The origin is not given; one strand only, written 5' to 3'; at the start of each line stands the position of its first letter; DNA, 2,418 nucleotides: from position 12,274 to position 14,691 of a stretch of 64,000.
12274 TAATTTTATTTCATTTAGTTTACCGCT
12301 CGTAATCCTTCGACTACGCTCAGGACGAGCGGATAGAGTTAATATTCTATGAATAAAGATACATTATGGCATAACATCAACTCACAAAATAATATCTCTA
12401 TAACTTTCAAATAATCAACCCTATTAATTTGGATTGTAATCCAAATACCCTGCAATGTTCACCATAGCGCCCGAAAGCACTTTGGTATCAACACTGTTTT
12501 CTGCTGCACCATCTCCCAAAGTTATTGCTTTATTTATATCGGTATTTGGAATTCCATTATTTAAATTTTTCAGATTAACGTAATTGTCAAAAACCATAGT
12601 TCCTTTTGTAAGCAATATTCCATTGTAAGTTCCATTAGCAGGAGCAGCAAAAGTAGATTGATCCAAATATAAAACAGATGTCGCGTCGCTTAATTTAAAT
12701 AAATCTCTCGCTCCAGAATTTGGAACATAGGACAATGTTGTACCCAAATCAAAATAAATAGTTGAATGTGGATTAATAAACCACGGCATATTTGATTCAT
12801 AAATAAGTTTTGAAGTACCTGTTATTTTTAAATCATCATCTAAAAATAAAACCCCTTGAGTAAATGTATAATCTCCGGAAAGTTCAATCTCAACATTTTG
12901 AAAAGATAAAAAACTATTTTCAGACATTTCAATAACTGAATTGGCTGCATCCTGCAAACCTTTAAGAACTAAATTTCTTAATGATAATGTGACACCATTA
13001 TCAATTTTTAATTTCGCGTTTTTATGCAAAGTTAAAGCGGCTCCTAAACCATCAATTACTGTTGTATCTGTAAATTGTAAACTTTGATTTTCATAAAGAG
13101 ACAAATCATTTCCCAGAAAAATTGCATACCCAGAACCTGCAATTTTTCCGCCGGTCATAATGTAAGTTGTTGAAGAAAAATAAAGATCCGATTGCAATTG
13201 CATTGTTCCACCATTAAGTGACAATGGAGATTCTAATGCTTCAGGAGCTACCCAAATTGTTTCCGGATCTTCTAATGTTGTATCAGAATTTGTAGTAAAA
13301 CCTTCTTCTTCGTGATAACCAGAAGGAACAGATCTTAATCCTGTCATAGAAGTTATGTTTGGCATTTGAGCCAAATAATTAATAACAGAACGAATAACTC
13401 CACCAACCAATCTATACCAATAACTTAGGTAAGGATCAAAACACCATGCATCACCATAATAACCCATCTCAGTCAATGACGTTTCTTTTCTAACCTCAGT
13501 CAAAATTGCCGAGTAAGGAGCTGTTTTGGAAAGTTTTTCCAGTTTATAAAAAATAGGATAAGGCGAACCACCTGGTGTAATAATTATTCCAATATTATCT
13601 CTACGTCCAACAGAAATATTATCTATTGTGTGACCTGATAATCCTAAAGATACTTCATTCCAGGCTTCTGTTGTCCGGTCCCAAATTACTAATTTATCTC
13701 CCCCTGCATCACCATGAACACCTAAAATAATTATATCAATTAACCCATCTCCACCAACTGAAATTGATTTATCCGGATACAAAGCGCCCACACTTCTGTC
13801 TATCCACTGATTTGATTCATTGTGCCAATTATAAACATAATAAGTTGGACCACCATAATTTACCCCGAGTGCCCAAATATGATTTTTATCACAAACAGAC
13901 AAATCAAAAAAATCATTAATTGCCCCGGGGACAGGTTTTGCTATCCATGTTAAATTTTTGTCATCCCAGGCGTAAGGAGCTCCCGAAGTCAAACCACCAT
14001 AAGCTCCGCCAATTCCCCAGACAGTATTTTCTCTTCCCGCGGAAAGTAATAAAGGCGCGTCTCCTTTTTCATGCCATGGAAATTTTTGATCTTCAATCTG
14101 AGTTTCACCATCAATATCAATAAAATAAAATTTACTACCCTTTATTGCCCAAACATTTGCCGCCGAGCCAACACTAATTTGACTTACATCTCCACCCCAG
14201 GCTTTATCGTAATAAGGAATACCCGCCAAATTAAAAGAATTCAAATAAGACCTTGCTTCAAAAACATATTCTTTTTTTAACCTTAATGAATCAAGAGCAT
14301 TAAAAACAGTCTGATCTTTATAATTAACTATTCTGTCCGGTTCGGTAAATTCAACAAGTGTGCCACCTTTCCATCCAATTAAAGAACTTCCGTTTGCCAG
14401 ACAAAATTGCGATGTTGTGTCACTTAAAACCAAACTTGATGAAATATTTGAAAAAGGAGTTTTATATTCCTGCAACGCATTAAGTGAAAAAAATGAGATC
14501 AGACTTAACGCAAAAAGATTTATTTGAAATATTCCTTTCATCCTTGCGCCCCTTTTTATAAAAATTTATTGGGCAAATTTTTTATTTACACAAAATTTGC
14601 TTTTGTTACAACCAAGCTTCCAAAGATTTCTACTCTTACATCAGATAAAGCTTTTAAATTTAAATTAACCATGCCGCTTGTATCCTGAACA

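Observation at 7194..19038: Seven-gene single-strand array: three tandem copies of a small + large secreted-protein cassette plus a related terminal gene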

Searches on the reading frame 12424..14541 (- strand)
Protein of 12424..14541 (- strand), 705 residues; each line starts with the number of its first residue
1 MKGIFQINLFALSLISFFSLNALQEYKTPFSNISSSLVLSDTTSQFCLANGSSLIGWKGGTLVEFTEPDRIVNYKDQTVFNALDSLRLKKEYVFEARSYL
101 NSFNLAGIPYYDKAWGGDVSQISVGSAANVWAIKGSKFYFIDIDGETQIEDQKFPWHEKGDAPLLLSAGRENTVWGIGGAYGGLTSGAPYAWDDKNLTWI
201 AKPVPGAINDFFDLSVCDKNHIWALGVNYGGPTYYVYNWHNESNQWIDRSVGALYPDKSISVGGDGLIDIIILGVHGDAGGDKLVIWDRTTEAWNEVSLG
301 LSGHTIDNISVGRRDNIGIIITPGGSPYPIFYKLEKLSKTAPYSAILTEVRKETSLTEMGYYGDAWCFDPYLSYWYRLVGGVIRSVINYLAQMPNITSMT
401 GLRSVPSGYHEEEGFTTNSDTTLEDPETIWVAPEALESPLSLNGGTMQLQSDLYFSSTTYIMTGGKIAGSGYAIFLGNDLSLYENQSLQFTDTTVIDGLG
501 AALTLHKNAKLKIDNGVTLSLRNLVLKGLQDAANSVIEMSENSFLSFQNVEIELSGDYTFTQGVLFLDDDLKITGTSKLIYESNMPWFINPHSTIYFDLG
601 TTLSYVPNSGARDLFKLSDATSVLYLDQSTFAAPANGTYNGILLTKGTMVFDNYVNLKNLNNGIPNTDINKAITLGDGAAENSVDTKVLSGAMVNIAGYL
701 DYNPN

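Call 3: search_protein_families(library=pfam, proteins=[window:12424-14541:-], max_evalue=1)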
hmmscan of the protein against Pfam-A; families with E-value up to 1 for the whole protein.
window:12424-14541:- (705 aa): 1 family
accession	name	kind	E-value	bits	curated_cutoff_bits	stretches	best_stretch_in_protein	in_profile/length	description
PF17780.6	OCRE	-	0.056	13.9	24.7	1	576-610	2-36/52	OCRE domain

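Call 4: search_protein_families(library=ncbifam, proteins=[window:12424-14541:-], max_evalue=1)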
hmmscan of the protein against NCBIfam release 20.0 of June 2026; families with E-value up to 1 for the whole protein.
window:12424-14541:- (705 aa): 0 families

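Call 96: search_protein_families(library=padloc, proteins=[window:12424-14541:-], max_evalue=0.01)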
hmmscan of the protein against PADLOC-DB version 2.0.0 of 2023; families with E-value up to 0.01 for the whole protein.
window:12424-14541:- (705 aa): 0 families

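Call 97: search_protein_families(library=phrogs, proteins=[window:12424-14541:-], max_evalue=0.01)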
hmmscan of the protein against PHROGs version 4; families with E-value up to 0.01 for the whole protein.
window:12424-14541:- (705 aa): 0 families
